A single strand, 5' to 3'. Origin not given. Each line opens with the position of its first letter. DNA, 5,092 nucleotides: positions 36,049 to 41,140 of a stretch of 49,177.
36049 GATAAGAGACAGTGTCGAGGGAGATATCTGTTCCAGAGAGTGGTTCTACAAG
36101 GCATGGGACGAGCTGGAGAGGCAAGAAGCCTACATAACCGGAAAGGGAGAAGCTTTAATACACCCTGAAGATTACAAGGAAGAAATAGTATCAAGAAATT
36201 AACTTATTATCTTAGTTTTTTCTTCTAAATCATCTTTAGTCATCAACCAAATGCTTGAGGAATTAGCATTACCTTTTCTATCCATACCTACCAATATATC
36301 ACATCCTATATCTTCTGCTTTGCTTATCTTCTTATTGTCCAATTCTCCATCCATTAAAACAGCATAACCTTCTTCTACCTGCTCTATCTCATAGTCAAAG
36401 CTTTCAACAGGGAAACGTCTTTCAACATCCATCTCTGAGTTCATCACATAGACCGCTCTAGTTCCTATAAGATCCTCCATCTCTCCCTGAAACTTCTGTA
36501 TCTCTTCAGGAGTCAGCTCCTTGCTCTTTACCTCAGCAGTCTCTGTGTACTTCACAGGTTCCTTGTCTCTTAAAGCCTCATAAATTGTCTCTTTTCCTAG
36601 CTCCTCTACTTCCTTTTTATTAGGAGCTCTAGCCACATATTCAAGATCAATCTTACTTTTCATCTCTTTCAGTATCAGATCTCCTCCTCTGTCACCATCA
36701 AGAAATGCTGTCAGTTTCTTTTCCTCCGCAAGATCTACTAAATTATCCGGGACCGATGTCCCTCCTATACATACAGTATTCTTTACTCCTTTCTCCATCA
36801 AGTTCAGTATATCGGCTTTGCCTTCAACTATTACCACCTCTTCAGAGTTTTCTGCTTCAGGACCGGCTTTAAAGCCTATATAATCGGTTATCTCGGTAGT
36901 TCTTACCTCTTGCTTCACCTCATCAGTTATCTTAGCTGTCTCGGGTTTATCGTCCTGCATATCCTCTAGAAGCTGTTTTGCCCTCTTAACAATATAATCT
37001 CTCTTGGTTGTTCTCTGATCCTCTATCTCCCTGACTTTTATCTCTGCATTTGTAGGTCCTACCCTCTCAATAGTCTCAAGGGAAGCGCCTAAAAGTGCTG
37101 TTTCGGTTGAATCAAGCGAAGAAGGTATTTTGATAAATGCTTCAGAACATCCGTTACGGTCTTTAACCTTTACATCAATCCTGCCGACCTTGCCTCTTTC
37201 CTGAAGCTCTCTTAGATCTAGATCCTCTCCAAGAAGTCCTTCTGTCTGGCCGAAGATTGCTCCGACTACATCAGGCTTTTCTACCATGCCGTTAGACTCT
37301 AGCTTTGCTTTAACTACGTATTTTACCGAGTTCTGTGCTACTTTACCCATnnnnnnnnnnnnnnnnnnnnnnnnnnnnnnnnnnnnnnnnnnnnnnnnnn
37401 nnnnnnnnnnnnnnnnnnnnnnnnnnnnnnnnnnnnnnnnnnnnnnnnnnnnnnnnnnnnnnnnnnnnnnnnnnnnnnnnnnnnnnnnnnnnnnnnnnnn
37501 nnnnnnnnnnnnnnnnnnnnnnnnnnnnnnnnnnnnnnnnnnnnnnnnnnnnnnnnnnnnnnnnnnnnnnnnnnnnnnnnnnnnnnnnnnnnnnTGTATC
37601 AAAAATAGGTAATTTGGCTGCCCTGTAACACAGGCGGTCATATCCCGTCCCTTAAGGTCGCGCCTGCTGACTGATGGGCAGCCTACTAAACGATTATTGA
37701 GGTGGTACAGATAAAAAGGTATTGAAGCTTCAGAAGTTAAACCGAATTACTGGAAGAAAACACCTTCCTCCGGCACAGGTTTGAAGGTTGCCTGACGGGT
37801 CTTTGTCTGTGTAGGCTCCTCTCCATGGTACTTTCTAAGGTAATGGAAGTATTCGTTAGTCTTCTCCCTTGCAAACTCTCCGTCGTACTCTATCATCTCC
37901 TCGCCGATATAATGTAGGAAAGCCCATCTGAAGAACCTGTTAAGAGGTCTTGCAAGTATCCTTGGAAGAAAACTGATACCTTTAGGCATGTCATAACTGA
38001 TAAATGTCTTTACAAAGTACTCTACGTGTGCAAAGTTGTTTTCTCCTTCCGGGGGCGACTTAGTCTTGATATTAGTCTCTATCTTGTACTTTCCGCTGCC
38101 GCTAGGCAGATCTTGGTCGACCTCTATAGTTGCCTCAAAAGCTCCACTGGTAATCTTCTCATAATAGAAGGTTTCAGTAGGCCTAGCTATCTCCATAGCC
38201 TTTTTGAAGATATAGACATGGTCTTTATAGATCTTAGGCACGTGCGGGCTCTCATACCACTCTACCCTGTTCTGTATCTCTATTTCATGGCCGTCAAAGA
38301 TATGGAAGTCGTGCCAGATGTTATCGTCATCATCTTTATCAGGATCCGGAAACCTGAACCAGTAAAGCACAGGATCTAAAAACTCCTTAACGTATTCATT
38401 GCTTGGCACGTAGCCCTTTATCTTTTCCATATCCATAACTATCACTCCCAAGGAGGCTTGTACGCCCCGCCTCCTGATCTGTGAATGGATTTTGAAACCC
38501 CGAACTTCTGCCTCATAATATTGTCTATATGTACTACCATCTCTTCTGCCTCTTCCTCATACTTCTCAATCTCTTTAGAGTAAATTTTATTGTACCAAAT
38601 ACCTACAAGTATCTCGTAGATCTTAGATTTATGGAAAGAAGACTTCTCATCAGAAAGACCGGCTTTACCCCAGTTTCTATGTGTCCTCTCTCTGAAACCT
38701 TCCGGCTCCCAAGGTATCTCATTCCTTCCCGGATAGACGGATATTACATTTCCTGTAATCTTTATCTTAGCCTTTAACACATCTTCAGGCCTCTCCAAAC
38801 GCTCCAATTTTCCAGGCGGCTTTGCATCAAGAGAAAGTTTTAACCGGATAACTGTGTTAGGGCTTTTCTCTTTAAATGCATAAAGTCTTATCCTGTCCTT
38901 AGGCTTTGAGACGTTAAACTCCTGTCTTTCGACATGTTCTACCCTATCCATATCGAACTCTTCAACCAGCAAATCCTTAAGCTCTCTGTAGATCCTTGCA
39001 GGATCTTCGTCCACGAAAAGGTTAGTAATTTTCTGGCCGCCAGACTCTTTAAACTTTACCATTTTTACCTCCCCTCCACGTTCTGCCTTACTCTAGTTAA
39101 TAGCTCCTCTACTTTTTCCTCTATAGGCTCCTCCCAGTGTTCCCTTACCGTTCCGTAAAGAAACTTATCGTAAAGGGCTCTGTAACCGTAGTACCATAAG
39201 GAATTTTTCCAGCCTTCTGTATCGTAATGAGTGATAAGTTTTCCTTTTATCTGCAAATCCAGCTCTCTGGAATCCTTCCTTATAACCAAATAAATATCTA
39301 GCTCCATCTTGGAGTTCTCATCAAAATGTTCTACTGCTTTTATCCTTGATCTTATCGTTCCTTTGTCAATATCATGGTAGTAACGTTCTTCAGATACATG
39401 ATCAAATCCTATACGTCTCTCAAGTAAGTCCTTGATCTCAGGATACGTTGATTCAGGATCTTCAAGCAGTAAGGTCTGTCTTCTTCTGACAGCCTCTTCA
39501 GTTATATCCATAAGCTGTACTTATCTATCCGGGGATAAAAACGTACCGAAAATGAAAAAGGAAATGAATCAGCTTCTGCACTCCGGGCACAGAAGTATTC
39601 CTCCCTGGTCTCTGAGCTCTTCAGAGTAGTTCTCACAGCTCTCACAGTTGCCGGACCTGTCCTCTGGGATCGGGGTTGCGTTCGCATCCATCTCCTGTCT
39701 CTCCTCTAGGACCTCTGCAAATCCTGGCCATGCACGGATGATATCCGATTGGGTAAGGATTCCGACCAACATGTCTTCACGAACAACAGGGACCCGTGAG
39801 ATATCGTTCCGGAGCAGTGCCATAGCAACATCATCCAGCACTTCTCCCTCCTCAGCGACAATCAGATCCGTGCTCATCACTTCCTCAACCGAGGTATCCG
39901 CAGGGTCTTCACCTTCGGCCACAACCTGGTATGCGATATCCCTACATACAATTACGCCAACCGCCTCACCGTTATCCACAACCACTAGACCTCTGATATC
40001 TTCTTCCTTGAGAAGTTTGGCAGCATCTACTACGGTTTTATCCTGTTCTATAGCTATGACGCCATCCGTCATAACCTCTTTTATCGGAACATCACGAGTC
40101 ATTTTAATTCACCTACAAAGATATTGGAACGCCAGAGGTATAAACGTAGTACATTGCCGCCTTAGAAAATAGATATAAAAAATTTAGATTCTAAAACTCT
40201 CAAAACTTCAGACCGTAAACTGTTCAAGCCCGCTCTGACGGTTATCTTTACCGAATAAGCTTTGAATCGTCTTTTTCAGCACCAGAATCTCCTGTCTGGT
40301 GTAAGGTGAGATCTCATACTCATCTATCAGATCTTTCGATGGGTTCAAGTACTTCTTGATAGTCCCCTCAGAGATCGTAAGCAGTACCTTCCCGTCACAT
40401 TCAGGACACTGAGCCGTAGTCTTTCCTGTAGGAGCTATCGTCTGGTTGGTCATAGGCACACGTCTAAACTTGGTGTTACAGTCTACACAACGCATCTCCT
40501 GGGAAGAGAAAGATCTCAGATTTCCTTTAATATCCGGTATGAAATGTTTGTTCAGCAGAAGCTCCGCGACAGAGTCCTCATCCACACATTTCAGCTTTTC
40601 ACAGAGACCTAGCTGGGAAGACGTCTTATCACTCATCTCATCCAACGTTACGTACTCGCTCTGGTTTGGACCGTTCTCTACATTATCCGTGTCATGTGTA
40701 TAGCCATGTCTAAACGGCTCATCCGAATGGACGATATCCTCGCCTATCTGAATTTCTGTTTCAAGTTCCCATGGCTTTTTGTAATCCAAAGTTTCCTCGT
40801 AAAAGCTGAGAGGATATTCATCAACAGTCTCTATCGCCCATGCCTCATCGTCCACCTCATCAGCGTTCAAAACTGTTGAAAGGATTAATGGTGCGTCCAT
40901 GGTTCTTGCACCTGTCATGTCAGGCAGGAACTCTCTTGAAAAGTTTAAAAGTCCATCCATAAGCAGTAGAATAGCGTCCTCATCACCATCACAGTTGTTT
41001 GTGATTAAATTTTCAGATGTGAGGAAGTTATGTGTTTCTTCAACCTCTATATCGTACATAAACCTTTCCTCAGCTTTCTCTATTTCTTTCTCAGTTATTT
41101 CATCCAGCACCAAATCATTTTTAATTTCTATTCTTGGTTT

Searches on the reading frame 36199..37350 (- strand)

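Call 34: search_protein_families(library=pfam, proteins=[window:36199-37350:-], max_evalue=0.01)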
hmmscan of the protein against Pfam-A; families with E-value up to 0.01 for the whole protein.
window:36199-37350:- (383 aa): 3 families
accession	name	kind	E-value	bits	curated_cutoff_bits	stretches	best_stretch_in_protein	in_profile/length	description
PF13662.12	Toprim_4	-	1.8e-06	28.5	25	1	171-229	2-69/85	Toprim domain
PF13155.12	Toprim_2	-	7.4e-06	26.7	22.1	1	173-247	1-83/88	Toprim-like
PF01751.28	Toprim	-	0.0025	18.4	23.1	1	171-250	1-95/96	Toprim domain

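Call 63: search_protein_families(library=ncbifam, proteins=[window:36199-37350:-], max_evalue=0.01)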
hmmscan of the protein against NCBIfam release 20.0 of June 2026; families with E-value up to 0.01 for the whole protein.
window:36199-37350:- (383 aa): 5 families
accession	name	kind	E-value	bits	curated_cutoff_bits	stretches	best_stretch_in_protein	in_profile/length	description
NF003108.1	PRK04031.1-1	equivalog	1.6e-119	399.9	300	2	10-274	1-268/419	DNA primase DnaG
TIGR01391.1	dnaG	equivalog_domain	2.8e-07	29.7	283.6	1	161-262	248-355/414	DNA primase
TIGR00334.1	5S_RNA_mat_M5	equivalog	0.0012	19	110.65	1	170-279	3-124/174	ribonuclease M5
NF003092.0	PRK04017.1-3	equivalog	0.0012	18.9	193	0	169-233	20-83/125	hypothetical protein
NF003091.0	PRK04017.1-2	equivalog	0.0087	15.8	129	0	167-230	32-97/151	hypothetical protein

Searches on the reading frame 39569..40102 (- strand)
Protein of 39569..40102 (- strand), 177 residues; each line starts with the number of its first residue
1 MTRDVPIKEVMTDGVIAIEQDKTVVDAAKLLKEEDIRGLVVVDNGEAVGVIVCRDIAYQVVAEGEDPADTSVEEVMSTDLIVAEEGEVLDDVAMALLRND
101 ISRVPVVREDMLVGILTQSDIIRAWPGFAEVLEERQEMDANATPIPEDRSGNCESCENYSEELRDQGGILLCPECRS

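Call 5: search_protein_families(library=pfam, proteins=[window:39569-40102:-])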
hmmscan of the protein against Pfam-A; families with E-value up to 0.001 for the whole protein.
window:39569-40102:- (177 aa): 1 family
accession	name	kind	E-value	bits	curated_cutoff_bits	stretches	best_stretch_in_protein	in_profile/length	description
PF00571.33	CBS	-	2.7e-23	82.5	24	2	72-125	1-55/57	CBS domain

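Call 63: search_protein_families(library=ncbifam, proteins=[window:39569-40102:-], max_evalue=0.01)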
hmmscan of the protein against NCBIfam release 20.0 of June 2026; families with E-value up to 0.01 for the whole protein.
window:39569-40102:- (177 aa): 26 families (the best 25 are shown)
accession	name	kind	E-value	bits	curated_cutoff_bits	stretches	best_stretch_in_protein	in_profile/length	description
NF041552.1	TF_PrdR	equivalog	4.8e-15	54.9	795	1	4-124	5-124/577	sigma-54 dependent transcriptional regulator PrdR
NF011447.0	PRK14869.2-3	equivalog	2.8e-11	42.7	522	2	72-124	70-123/540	putative manganese-dependent inorganic diphosphatase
TIGR01302.1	IMP_dehydrog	equivalog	3e-11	42.8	481.5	1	9-124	84-199/450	IMP dehydrogenase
TIGR01186.1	proV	subfamily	1.2e-09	37.8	326.6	1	7-124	244-356/363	betaine/proline/choline family ABC transporter ATP-binding protein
NF005869.0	PRK07807.1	equivalog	2.6e-09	36.6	549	1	5-124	89-203/479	GuaB1 family IMP dehydrogenase-related protein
NF038279.1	TF_CBS_SpxR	exception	9.4e-09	34.5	600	1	18-123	203-303/427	CBS-HotDog domain-containing transcription factor SpxR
NF053603.1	HhpR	exception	1.1e-08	34.7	520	1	70-124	222-277/282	CBS domain-containing high hydrostatic pressure regulator HhpR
NF011449.0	PRK14869.2-5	equivalog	1.2e-08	34.4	411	1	7-123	69-203/451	putative manganese-dependent inorganic diphosphatase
NF011442.0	PRK14869.1-4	equivalog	4.2e-08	32.1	400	1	13-61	78-127/543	putative manganese-dependent inorganic diphosphatase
NF052358.1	GMPRedGuaB1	equivalog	4.8e-08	32.6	675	1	6-124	90-203/479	GMP reductase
TIGR00393.1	kpsF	subfamily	1.5e-07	31.2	203.7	1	2-51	217-267/268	KpsF/GutQ family sugar-phosphate isomerase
NF053704.1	TransRegCcpNBacil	equivalog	1.6e-07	30.9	260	1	66-125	71-130/208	transcriptional regulator CcpN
TIGR01137.1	cysta_beta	equivalog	3e-07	29.5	510.25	1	7-122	340-453/457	cystathionine beta-synthase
TIGR01303.1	IMP_DH_rel_1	equivalog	3.4e-07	29.5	562.75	1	8-124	91-201/475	GuaB1 family IMP dehydrogenase-related protein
NF011440.0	PRK14869.1-2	equivalog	5.1e-07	28.7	746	1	7-74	69-139/541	putative manganese-dependent inorganic diphosphatase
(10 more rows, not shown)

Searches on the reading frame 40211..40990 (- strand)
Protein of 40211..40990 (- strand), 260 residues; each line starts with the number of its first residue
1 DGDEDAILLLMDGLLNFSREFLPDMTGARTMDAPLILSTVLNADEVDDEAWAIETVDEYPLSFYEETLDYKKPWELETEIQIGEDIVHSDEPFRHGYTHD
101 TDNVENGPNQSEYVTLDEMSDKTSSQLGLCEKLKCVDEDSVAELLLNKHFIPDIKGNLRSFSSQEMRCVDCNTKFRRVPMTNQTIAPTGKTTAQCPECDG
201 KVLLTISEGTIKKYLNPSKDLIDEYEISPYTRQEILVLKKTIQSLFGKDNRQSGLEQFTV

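Call 44: find_related_loci(query=window:40211-40990:-, collection=metagenome_contigs, flank=10000)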
Query window:40211-40990:- (260 aa) in metagenome_contigs; peptide patterns used: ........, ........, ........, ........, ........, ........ (x = any residue, [..] = any of these).
175 stretches matched a pattern; 23 encode a relative of the query (tblastn E <= 1e-3); 23 distinct loci.
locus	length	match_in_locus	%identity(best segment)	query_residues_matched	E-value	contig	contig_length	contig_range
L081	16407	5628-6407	87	1-260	1e-157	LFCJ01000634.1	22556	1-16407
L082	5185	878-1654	86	1-259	2e-158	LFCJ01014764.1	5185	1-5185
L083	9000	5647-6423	86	1-259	7e-156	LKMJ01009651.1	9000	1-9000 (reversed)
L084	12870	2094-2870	84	1-259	7e-155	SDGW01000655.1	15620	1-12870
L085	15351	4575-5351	84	1-259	4e-154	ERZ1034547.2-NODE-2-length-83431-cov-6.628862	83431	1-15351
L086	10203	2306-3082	83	1-259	1e-152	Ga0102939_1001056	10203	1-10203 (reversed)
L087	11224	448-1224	84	1-259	1e-152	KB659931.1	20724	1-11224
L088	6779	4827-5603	81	1-259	2e-152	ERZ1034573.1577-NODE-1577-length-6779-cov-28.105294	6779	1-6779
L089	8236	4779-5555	83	1-259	9e-152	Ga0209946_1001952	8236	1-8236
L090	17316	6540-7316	83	1-259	1e-151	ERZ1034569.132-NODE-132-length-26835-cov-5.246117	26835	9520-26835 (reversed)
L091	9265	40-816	81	1-259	2e-150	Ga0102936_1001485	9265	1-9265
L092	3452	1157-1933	81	1-259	1e-155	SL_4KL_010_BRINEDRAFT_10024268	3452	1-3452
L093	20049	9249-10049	79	1-259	1e-147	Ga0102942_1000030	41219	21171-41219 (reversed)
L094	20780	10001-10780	80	1-260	4e-146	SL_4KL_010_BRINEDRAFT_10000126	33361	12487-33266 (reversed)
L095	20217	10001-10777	80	1-259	2e-145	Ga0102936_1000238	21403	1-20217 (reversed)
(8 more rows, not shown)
